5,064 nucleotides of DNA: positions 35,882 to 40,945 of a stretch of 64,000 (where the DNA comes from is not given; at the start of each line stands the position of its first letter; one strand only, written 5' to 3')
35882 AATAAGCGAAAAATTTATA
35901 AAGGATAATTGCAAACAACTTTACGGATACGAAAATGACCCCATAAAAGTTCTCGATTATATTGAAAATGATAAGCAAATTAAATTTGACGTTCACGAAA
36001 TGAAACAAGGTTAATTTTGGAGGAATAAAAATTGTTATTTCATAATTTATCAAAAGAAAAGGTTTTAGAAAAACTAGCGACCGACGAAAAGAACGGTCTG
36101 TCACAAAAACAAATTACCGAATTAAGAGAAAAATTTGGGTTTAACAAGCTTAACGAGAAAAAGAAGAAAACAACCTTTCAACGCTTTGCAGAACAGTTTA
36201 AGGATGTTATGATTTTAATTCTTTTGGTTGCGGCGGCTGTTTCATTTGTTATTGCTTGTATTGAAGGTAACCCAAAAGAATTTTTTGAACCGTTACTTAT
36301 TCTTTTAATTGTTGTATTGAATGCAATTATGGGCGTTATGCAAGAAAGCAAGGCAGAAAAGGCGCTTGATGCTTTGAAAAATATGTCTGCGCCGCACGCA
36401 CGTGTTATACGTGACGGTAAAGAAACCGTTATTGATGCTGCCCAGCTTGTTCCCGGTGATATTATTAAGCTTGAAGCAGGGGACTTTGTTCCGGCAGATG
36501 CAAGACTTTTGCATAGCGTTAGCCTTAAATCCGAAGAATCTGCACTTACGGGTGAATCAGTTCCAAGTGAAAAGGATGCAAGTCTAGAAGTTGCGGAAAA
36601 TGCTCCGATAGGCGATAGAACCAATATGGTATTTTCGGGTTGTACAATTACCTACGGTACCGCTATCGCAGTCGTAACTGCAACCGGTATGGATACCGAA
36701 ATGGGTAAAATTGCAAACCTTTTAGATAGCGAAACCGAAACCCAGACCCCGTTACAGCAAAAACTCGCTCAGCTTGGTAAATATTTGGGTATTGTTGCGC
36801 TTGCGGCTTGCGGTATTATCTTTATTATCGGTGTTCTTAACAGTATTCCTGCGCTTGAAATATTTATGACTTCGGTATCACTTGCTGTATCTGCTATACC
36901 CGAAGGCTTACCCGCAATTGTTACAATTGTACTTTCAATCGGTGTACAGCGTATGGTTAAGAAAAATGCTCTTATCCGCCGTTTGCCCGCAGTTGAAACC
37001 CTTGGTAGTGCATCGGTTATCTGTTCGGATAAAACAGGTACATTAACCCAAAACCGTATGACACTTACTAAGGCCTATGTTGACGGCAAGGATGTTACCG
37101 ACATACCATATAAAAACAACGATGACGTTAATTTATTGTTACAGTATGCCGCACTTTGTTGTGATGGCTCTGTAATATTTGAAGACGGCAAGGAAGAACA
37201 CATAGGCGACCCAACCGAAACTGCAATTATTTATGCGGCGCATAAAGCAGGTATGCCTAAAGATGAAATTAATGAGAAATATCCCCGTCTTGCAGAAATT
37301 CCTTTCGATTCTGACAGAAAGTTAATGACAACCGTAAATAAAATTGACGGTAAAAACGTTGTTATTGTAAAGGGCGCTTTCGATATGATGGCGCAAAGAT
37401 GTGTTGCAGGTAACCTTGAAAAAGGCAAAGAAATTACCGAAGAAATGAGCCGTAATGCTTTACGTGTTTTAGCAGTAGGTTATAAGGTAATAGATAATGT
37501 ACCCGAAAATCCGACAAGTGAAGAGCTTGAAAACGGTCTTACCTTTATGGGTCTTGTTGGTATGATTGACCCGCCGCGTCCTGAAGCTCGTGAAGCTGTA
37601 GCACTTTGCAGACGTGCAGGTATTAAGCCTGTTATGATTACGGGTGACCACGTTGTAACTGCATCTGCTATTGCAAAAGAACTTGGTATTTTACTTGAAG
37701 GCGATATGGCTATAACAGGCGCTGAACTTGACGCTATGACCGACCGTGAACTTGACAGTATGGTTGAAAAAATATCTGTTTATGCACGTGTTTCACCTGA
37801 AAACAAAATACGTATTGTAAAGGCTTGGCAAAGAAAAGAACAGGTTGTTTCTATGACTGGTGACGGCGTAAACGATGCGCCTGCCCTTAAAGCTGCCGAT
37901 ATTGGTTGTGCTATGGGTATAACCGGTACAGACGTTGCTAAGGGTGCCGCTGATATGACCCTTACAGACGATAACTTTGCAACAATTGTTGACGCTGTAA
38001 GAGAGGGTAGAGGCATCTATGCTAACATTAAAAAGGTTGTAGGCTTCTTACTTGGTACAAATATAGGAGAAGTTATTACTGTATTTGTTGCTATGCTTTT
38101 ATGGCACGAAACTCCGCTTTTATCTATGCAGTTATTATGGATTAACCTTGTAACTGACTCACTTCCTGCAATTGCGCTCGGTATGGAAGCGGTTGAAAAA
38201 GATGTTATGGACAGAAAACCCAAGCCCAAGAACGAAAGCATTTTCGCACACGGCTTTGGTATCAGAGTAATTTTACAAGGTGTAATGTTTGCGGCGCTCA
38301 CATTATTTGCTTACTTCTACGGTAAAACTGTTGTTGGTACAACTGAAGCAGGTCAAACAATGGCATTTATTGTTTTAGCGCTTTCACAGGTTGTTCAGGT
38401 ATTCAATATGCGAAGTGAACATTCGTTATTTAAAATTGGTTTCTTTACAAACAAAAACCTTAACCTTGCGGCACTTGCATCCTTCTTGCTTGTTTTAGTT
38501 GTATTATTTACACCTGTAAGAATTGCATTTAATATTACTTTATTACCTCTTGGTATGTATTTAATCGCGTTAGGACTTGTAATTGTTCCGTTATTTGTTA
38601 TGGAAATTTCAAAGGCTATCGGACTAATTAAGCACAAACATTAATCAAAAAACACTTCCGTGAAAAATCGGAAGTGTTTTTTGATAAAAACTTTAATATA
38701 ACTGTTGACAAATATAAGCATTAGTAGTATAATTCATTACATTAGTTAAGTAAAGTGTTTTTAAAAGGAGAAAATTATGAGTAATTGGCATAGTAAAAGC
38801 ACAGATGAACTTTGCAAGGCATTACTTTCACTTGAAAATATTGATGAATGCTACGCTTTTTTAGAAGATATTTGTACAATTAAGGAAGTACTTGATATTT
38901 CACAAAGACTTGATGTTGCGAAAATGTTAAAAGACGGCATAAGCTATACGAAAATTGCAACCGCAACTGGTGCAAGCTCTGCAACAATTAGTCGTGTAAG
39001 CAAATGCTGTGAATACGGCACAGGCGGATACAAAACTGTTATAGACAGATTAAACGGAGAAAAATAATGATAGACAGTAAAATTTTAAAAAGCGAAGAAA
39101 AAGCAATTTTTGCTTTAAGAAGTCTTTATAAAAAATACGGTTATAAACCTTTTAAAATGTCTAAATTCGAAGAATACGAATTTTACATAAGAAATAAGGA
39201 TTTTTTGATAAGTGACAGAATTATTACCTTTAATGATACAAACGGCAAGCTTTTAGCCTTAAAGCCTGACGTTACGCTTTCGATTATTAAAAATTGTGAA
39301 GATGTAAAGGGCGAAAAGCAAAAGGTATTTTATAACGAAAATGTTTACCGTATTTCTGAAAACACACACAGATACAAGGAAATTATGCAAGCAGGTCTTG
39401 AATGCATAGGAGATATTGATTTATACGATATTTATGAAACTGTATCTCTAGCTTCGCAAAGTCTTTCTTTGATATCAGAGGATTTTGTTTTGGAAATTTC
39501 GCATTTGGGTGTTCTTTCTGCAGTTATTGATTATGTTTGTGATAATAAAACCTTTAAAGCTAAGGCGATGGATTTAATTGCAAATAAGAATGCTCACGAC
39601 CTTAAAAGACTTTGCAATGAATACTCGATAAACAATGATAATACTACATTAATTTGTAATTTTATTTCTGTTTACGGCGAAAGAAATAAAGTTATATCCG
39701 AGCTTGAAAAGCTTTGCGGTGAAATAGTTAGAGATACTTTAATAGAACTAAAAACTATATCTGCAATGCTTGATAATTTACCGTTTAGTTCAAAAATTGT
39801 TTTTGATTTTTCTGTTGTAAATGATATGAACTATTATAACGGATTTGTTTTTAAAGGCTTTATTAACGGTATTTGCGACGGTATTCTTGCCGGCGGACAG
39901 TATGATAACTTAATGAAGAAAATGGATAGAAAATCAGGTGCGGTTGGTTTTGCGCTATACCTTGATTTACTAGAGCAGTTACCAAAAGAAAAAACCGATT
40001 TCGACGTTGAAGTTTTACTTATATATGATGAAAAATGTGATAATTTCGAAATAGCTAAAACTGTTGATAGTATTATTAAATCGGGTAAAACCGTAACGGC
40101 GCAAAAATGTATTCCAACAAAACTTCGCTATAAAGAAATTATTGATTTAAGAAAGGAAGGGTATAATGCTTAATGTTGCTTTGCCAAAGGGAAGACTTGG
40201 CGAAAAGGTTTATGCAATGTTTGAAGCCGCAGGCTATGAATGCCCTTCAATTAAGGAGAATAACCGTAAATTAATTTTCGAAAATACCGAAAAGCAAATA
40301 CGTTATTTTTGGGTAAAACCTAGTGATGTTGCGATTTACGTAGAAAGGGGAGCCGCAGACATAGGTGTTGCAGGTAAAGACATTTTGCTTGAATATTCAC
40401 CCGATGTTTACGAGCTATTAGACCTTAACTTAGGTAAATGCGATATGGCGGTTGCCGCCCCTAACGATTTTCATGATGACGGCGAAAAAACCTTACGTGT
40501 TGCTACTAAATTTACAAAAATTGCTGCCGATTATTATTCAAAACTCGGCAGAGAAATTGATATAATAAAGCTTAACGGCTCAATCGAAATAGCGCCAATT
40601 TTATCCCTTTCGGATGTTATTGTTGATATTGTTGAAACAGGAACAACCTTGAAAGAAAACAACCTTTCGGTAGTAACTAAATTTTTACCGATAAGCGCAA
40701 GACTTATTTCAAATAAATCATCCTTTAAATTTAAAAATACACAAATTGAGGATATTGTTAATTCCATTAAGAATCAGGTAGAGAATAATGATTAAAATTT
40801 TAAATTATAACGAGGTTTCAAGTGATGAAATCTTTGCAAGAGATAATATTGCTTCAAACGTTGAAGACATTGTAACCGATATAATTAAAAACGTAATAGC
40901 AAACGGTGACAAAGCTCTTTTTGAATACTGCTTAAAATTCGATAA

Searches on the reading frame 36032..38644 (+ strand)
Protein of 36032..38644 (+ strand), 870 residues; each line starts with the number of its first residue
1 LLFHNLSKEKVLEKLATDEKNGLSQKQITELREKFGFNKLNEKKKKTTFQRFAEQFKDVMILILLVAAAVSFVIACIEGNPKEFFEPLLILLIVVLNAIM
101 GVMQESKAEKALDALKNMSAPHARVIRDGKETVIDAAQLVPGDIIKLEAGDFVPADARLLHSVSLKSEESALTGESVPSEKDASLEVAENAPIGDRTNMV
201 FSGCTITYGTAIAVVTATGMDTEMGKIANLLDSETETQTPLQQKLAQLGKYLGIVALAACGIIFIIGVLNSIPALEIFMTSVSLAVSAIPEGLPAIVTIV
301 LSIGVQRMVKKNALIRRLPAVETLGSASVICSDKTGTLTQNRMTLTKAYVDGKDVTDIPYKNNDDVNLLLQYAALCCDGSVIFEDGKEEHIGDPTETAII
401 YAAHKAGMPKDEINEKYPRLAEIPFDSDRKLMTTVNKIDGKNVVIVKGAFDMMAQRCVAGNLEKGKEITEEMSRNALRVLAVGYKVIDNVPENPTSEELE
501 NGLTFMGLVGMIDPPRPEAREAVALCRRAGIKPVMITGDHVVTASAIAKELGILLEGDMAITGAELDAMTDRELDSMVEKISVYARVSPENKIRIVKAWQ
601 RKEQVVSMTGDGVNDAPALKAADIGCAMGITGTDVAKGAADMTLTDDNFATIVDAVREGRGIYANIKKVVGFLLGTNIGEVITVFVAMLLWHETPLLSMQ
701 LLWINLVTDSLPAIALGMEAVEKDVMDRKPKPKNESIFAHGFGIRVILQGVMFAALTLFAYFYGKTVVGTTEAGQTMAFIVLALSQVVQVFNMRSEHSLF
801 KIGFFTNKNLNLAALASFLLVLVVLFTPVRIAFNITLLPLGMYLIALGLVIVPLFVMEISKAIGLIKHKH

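Call 27: search_protein_families(library=pfam, proteins=[window:36032-38644:+], max_evalue=0.0001)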
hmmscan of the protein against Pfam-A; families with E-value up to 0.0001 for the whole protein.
window:36032-38644:+ (870 aa): 5 families
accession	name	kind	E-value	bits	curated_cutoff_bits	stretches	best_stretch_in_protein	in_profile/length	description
PF00122.25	E1-E2_ATPase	-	2.8e-55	187.1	28.1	1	118-311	2-181/181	E1-E2 ATPase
PF00689.26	Cation_ATPase_C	-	7.9e-51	172.7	27.3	1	694-863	2-175/175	Cation transporting ATPase, C-terminus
PF00690.31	Cation_ATPase_N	-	1.3e-22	79.7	20.4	1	3-71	1-69/69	Cation transporter/ATPase, N-terminus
PF13246.12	Cation_ATPase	-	2.7e-22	79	21.7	1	375-457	2-88/91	Cation transport ATPase (P-type)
PF00702.32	Hydrolase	-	6e-20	72.9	26.4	1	329-623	3-191/191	haloacid dehalogenase-like hydrolase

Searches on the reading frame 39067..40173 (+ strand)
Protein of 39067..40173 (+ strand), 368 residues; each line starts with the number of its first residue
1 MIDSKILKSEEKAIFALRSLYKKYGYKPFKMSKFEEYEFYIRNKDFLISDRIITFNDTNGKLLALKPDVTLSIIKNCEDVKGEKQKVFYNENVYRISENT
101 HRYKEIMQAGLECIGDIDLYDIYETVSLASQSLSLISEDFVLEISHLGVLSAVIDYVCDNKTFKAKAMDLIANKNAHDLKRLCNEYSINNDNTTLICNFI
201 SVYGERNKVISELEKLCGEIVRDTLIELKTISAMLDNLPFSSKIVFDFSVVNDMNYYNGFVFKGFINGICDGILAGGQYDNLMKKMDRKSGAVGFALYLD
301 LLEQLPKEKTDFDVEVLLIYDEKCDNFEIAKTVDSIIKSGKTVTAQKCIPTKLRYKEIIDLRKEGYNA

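Call 27: search_protein_families(library=pfam, proteins=[window:39067-40173:+], max_evalue=0.0001)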
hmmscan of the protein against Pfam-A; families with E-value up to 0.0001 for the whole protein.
window:39067-40173:+ (368 aa): 1 family
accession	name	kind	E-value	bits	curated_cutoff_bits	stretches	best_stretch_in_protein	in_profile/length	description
PF13393.11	tRNA-synt_His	-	1.6e-45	156.1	25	1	11-300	14-306/308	Histidyl-tRNA synthetase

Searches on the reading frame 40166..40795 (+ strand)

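Call 27: search_protein_families(library=pfam, proteins=[window:40166-40795:+], max_evalue=0.0001)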
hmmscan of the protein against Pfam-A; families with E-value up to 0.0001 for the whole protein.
window:40166-40795:+ (209 aa): 1 family
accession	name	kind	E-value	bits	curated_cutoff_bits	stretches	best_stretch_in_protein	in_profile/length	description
PF01634.23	HisG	-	5.4e-52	176.4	25.5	1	51-202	1-157/158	ATP phosphoribosyltransferase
